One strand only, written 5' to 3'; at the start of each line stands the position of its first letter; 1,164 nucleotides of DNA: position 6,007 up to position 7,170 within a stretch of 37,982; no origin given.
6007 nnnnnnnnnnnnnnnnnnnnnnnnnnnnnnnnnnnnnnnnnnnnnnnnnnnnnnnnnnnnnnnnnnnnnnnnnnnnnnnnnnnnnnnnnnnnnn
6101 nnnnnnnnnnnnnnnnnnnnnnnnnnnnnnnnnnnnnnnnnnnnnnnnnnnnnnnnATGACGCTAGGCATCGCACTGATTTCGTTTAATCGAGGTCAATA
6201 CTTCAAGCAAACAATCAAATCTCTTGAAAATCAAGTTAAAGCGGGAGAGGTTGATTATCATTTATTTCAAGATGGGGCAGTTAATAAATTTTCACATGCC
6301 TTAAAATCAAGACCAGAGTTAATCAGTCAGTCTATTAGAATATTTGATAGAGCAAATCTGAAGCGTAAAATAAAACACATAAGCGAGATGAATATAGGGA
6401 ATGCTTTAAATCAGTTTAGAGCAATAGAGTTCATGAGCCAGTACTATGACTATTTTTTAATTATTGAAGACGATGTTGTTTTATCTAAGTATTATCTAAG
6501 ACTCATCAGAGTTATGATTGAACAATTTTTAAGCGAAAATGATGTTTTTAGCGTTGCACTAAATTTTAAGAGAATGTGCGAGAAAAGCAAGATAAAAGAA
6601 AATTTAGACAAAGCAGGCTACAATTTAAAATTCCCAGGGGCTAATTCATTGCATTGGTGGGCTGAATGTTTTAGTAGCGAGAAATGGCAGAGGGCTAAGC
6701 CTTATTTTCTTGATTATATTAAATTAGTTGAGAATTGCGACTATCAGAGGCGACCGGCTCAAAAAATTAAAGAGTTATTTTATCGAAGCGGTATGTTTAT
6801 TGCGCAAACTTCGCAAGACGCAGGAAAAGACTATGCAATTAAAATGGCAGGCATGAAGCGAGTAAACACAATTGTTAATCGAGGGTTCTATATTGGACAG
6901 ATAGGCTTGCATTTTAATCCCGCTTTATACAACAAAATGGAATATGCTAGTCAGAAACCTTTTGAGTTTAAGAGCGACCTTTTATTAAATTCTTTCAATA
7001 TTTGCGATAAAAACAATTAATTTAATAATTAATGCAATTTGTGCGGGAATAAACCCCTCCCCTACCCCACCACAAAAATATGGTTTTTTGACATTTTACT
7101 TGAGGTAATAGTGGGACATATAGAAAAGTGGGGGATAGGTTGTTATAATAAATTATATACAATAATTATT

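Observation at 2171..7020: Six-gene soluble glycosylation island (5 glycosyltransferases + sugar epimerase) in a small siphophage, with no export or membrane machinery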

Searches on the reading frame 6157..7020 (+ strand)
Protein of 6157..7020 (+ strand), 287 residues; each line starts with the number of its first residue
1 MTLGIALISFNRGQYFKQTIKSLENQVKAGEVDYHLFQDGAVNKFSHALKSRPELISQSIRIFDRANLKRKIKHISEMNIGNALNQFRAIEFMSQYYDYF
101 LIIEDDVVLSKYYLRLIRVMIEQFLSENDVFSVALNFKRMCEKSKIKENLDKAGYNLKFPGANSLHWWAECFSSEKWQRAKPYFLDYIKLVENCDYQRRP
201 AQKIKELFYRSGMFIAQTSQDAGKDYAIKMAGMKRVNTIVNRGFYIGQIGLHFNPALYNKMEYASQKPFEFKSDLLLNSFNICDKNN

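Call 3: search_protein_families(library=pfam, proteins=[window:6157-7020:+], max_evalue=0.1)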
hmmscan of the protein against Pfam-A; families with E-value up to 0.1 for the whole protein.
window:6157-7020:+ (287 aa): 2 families
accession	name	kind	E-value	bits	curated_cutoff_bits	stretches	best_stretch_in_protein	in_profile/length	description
PF04666.19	MGAT4_cons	-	0.00022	20.7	51.5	1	90-129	146-185/280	MGAT4 conserved region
PF17828.6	FAS_N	-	0.077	13.6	23.1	0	81-144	45-111/125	N-terminal domain in fatty acid synthase subunit beta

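Call 4: search_protein_families(library=phrogs, proteins=[window:6157-7020:+], max_evalue=0.01)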
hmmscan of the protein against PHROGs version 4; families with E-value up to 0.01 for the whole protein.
window:6157-7020:+ (287 aa): 0 families

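Call 13: search_solved_structures(query=window:6157-7020:+, max_evalue=10)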
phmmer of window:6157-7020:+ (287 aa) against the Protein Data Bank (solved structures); distinct sequences matched with E-value up to 10: 1.
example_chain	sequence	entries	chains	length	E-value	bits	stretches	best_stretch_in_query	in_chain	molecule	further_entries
6p61_A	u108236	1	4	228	0.38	13.6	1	2-90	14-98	Glycosyltransferase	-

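Call 16: find_homologous_proteins(query=window:6157-7020:+, max_evalue=0.001)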
Query window:6157-7020:+ (287 aa): 60 proteins with E <= 0.001 among 532 candidates.
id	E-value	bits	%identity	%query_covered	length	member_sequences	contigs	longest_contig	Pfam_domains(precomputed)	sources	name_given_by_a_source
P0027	2.3e-189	646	100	100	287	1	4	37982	-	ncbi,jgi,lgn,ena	ncbi:MAG: hypothetical protein WC280_02475 [Patescibacteria group bacterium]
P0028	9.7e-147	506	76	100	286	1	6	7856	-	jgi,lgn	jgi:hypothetical protein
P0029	1.2e-122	427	66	98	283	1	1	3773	-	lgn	-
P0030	2.3e-117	410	63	98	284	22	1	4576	-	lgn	-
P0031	2.1e-114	400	62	98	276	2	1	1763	-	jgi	jgi:hypothetical protein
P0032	1.2e-107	378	60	97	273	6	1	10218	-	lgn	-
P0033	1.3e-106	374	60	97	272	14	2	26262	-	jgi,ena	-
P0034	1.3e-106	374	61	98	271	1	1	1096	-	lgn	-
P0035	2.4e-105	370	60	98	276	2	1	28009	-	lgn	-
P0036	1.4e-100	355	57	98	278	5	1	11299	-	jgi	jgi:hypothetical protein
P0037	5.2e-94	333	53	98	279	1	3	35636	-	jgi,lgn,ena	jgi:hypothetical protein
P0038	6.2e-92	326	51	97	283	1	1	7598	-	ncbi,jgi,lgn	jgi:hypothetical protein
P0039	1.0e-87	312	52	98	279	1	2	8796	-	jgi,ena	jgi:hypothetical protein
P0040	1.4e-84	302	49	98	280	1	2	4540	-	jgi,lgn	jgi:hypothetical protein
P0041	2.7e-84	301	50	98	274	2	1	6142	-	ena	-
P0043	1.5e-83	299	50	97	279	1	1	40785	-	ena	-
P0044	5.2e-83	297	48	97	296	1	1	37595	-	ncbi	-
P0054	8.0e-78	280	47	99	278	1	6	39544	-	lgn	-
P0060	3.1e-74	268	45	98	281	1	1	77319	-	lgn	-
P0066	4.9e-71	258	45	98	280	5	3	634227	-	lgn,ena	-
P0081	1.3e-48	184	36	98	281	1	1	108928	-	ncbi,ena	-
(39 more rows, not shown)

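Call 21: search_solved_structures(query=A2, max_evalue=1)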
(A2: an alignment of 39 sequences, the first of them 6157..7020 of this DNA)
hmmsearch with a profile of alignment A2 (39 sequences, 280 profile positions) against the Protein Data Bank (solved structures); distinct sequences matched with E-value up to 1: 9.
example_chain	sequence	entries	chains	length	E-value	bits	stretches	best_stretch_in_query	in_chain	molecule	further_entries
1h7l_A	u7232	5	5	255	0.07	15.7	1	5-154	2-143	SPORE COAT POLYSACCHARIDE BIOSYNTHESIS PROTEIN SPSA | PROTEIN (SPORE COAT POLYSACCHARIDE BIOSYNTHESIS PROTEIN SPSA)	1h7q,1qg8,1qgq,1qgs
5hea_A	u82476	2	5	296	0.095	15.3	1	6-69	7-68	Putative glycosyltransferase (GalT1)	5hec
6p61_A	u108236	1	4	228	0.28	13.7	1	6-47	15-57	Glycosyltransferase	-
5ggf_A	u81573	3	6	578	0.37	13.3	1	6-45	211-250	Protein O-linked-mannose beta-1,2-N-acetylglucosaminyltransferase 1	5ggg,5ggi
2l0d_A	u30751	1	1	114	0.48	13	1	21-58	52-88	Cell surface protein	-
3b8m_A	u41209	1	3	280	0.59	12.7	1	70-233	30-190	Ferric enterobactin (Enterochelin) transport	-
9ski_A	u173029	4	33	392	0.66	12.5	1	70-234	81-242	Ferric enterobactin transport protein FepE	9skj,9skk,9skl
7ndf_A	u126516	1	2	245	0.7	12.4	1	20-68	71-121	Lipid A ABC transporter ATP-binding protein/permease MsbA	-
3b8n_A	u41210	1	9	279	0.85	12.1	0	70-233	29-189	Ferric enterobactin (Enterochelin) transport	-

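Call 23: find_encoding_contigs(protein=P0081, flank=10000, max_places=2)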
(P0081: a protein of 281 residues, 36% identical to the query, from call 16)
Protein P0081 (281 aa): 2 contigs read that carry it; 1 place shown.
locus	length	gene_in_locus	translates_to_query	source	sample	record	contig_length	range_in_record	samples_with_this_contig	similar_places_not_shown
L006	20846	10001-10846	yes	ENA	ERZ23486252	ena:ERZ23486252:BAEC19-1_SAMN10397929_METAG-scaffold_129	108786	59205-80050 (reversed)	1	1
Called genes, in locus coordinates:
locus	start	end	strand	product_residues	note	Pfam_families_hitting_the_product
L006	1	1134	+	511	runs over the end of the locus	PF04860:Phage_portal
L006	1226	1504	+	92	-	-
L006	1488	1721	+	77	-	-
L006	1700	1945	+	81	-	-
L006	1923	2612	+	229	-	PF00574:CLP_protease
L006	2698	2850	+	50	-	-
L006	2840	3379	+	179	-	PF00188:CAP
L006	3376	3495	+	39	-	-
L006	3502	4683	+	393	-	PF00534:Glycos_transf_1, PF13692:Glyco_trans_1_4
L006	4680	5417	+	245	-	PF14243:R2K_3, PF18299:R2K_2 (weak)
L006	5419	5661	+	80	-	-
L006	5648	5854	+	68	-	-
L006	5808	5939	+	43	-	-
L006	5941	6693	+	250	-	PF00535:Glycos_transf_2, PF10111:Glyco_tranf_2_2, PF13641:Glyco_tranf_2_3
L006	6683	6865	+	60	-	-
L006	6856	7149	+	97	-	-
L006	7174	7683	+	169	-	PF08271:Zn_Ribbon_TF (weak)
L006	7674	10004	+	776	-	PF00534:Glycos_transf_1, PF13692:Glyco_trans_1_4, PF00535:Glycos_transf_2, PF13641:Glyco_tranf_2_3, PF13712:Glyco_tranf_2_5 (weak), PF08241:Methyltransf_11 (weak)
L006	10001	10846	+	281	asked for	-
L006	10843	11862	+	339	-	PF13439:Glyco_transf_4 (faint), PF00534:Glycos_transf_1, PF13692:Glyco_trans_1_4, PF13524:Glyco_trans_1_2 (weak)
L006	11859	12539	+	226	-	-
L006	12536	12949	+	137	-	PF01467:CTP_transf_like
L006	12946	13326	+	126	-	PF09834:DUF2061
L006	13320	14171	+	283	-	PF04321:RmlD_sub_bind, PF01073:3Beta_HSD, PF01370:Epimerase, PF07993:NAD_binding_4 (weak), PF16363:GDP_Man_Dehyd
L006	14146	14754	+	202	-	PF00456:Transketolase_N, PF02775:TPP_enzyme_C (weak)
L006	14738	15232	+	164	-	PF02779:Transket_pyr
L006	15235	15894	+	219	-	PF05050:Methyltransf_21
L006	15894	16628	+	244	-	-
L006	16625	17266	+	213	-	PF13578:Methyltransf_24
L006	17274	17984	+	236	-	-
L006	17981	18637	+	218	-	PF00535:Glycos_transf_2 (weak)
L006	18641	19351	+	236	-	-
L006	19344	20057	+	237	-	-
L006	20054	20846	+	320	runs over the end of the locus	PF13524:Glyco_trans_1_2 (faint)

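Call 24: find_encoding_contigs(protein=P0066, flank=10000, max_places=3)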
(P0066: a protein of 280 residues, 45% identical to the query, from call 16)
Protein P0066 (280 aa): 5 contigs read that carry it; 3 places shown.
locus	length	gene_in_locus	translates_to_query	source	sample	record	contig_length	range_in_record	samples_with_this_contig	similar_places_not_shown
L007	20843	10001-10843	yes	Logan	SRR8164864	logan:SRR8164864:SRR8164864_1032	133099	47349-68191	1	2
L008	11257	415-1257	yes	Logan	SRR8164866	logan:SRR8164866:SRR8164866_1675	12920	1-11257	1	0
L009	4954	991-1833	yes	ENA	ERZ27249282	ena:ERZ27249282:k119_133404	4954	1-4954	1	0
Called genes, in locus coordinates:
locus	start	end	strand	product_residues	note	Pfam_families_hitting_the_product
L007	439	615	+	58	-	-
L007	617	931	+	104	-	-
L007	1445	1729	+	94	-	-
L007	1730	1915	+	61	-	-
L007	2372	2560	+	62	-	-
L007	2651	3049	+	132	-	PF11750:DUF3307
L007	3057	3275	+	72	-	-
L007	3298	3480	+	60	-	-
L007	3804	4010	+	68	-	-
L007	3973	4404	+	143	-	-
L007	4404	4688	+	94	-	-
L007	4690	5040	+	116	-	-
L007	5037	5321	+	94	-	-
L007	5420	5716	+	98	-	-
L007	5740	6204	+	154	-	-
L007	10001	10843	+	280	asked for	-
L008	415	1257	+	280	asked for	-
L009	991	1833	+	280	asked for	-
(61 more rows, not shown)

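Call 29: predict_structure(alignment_id=A2)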
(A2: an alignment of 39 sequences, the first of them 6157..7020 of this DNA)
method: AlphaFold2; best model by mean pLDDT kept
length: 287 residues; sequences in the alignment: 39
mean_pLDDT: 94.4   pTM: 0.92
mean pLDDT of the five models: 94.4, 94.0, 93.6, 93.3, 92.5
residues with pLDDT >= 90: 262; 70-90: 14; 50-70: 9; < 50: 2
segments of 3 or more residues with pLDDT < 50: none
pLDDT, mean of each block of 10 residues (from residue 1): 96 97 97 98 98 98 98 98 97 98 98 98 97 94 95 81 76 98 98 96 98 95 96 96 94 90 92 97 67
secondary structure, 60 per line:
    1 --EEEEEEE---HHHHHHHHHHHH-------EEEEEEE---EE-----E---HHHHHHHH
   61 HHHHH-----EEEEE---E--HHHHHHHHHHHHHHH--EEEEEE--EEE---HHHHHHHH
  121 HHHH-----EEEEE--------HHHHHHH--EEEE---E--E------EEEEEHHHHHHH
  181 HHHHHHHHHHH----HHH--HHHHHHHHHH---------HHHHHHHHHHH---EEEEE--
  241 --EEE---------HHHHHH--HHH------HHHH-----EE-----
elements in order: E3-9 H13-24 E32-38 H53-65 E71-75 H82-96 E99-104 E107-109 H113-124 E130-134 H143-149 E152-155 E169-173 H174-191 H201-210 H220-230 E234-238 E243-245 H255-260 H272-275

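Call 32: fold_search(model_id=the predicted structure, library=pdb)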
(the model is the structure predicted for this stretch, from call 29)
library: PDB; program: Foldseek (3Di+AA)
matches with E <= 10: 1605; with E <= 0.001: 508
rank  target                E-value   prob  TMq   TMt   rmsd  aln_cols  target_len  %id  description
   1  1fo8                  2.8e-10  1.00  0.53  0.47  10.5       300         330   14  CRYSTAL STRUCTURE OF N-ACETYLGLUCOSAMINYLTRANSFERASE I (released 2001-04-25)
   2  5ggi_A                8.0e-10  1.00  0.51  0.38   7.6       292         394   13  Crystal structure of human protein O-mannose beta-1,2-N-acetylglucosaminyltransferase in complex with Mn, UDP and Mann (released 2016-08-10)
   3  1foa                  9.1e-10  1.00  0.56  0.48   4.9       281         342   13  CRYSTAL STRUCTURE OF N-ACETYLGLUCOSAMINYLTRANSFERASE I (released 2001-05-16)
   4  5ggi_B                3.2e-09  1.00  0.52  0.29   7.3       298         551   13  Crystal structure of human protein O-mannose beta-1,2-N-acetylglucosaminyltransferase in complex with Mn, UDP and Mann (released 2016-08-10)
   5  5ggf_B                3.4e-09  1.00  0.48  0.27   7.9       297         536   12  Crystal structure of human protein O-mannose beta-1,2-N-acetylglucosaminyltransferase form II (released 2016-08-10)
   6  5vcs_A                4.4e-09  1.00  0.60  0.50   5.1       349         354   11  Alpha-1,6-mannosyl-glycoprotein 2-beta-N-acetylglucosaminyltransferase with Bound Acceptor (released 2018-04-11)
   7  1fo9                  6.3e-09  1.00  0.51  0.45  10.7       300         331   14  CRYSTAL STRUCTURE OF N-ACETYLGLUCOSAMINYLTRANSFERASE I (released 2001-04-25)
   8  6h1j_B                1.3e-08  1.00  0.47  0.43  11.6       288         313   11  TarP native (released 2018-09-26)
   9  5vcm_A                1.4e-08  1.00  0.56  0.47   6.4       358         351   10  Alpha-1,6-mannosyl-glycoprotein 2-beta-N-acetylglucosaminyltransferase with bound UDP and Manganese (released 2018-04-11)
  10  6h4m_Q                1.5e-08  1.00  0.49  0.45   5.8       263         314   12  TarP-UDP-GlcNAc-3RboP (released 2018-09-26)
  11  5vcm_B                2.1e-08  1.00  0.57  0.47   6.2       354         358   11  Alpha-1,6-mannosyl-glycoprotein 2-beta-N-acetylglucosaminyltransferase with bound UDP and Manganese (released 2018-04-11)
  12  6h4m_D                2.1e-08  1.00  0.47  0.43   7.0       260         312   12  TarP-UDP-GlcNAc-3RboP (released 2018-09-26)
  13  1h7q                  2.2e-08  1.00  0.51  0.59  10.8       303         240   11  dTDP-MANGANESE COMPLEX OF SPSA FROM BACILLUS SUBTILIS (released 2001-12-13)
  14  6h4m_H                2.2e-08  1.00  0.44  0.40   6.7       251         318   13  TarP-UDP-GlcNAc-3RboP (released 2018-09-26)
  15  6h4m_A                2.4e-08  1.00  0.48  0.44   7.0       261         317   11  TarP-UDP-GlcNAc-3RboP (released 2018-09-26)
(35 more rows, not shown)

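Call 35: find_encoding_contigs(protein=P0044, flank=10000, max_places=1)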
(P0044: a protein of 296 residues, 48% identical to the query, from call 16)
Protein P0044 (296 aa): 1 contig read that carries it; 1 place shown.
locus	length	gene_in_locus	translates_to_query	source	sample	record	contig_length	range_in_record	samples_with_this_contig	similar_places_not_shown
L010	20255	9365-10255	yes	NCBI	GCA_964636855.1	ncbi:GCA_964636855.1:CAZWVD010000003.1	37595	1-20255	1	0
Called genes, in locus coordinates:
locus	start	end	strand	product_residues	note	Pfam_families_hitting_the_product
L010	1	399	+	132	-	?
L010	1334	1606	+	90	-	-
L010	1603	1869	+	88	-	-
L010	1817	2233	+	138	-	-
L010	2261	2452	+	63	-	-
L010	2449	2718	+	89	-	-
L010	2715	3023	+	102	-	-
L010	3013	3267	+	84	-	-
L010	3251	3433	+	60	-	-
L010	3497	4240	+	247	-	PF04404:ERF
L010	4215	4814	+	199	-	PF09588:YqaJ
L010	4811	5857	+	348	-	-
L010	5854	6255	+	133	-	-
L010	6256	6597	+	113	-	-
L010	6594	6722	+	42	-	-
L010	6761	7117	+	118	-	-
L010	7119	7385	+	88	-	PF00076:RRM_1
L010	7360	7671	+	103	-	-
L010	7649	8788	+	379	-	PF00534:Glycos_transf_1, PF13692:Glyco_trans_1_4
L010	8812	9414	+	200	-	PF07460:NUMOD3 (weak)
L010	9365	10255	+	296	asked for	-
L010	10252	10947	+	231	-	-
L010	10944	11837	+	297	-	PF01073:3Beta_HSD, PF01370:Epimerase, PF02719:Polysacc_synt_2, PF04321:RmlD_sub_bind (weak), PF05368:NmrA (faint), PF13460:NAD_binding_10 (faint), PF16363:GDP_Man_Dehyd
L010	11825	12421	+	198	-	PF01596:Methyltransf_3 (weak), PF13578:Methyltransf_24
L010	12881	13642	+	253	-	PF00145:DNA_methylase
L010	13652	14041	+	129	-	-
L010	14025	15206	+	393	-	PF04466:Terminase_3, PF03237:Terminase_6N, PF17288:Terminase_3C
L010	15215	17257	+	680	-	PF04860:Phage_portal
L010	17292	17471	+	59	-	-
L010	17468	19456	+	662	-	-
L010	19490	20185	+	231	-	-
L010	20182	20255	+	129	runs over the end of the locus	-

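Call 36: find_encoding_contigs(protein=P0043, flank=10000, max_places=1)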
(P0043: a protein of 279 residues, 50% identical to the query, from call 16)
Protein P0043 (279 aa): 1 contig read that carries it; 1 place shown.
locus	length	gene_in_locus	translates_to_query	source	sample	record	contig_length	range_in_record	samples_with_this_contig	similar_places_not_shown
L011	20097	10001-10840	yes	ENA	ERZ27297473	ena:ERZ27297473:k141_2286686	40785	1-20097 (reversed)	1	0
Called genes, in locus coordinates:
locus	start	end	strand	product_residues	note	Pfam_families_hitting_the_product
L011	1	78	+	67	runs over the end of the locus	-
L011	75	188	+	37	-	-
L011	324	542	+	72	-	-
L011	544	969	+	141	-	-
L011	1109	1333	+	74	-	-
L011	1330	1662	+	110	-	-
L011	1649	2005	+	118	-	PF11672:DUF3268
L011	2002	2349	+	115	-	-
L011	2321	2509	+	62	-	-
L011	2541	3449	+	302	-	PF03837:RecT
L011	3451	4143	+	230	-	-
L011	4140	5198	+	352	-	-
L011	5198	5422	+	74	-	-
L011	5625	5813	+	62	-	-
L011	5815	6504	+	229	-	PF00106:adh_short, PF13561:adh_short_C2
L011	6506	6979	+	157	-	-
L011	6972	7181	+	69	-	-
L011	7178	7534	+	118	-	-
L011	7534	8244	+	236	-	-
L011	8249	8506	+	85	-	-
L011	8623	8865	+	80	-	PF00076:RRM_1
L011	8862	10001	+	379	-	PF00534:Glycos_transf_1, PF13692:Glyco_trans_1_4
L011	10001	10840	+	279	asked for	-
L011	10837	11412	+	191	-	PF13578:Methyltransf_24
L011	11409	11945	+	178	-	PF08241:Methyltransf_11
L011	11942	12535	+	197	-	PF05050:Methyltransf_21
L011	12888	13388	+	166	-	-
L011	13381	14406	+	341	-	PF00145:DNA_methylase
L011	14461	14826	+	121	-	-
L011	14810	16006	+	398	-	PF03237:Terminase_6N, PF04466:Terminase_3, PF17288:Terminase_3C (weak)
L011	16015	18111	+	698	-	PF04860:Phage_portal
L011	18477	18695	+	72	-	-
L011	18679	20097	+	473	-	?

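Call 41: find_related_loci(query=A2, collection=genome_contigs, flank=10000)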
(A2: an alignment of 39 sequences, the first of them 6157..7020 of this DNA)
Query A2 (287 aa) in genome_contigs; peptide patterns used: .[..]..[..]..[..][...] (x = any residue, [..] = any of these).
67 stretches matched a pattern; 6 encode a relative of the query (tblastn E <= 1e-3); 6 distinct loci.
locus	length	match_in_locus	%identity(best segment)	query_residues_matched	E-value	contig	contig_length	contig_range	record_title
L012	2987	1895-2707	61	4-284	2e-120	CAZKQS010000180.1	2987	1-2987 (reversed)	MAG TPA_asm: uncultured Thermoplasmatales archaeon isolate SRP332253_co2_176 genome assembly, contig: NODE_39595_length_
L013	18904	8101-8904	60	3-280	8e-115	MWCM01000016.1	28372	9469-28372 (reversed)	MAG: bacterium ADurb.Bin212 isolate ADurb.Bin212 BWY19_contig000016, whole genome shotgun sequence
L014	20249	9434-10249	48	4-282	1e-90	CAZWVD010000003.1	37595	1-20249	MAG TPA_asm: uncultured Gammaproteobacteria bacterium isolate SRP170004_co1_469 genome assembly, contig: NODE_1487_lengt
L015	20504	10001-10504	23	2-182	3e-9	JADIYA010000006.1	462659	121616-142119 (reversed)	MAG: Flavobacteriales bacterium isolate AalE_18-Q3-R2-46_BAT3C.189 tig00002183-10-4622890, whole genome shotgun sequence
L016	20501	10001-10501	23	1-177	3e-6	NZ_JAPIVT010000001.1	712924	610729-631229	Pedobacter sp. MC2016-05 P._sp_MC2016-05_contig_1, whole genome shotgun sequence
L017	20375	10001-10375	20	5-134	2e-5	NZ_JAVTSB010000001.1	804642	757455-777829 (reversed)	Pedobacter gandavensis strain S8_12.1 contig_0001, whole genome shotgun sequence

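Call 49: search_dna_similar(query=window:6157-7020:+, collection=phages, mode=protein, max_evalue=0.001, max_rows=25)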
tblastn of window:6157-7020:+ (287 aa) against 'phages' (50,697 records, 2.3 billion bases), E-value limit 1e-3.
No match.

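Call 66: search_protein_families(library=ncbifam, proteins=[window:6157-7020:+], max_evalue=0.001)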
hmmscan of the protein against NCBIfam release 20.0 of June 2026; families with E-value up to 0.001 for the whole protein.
window:6157-7020:+ (287 aa): 0 families
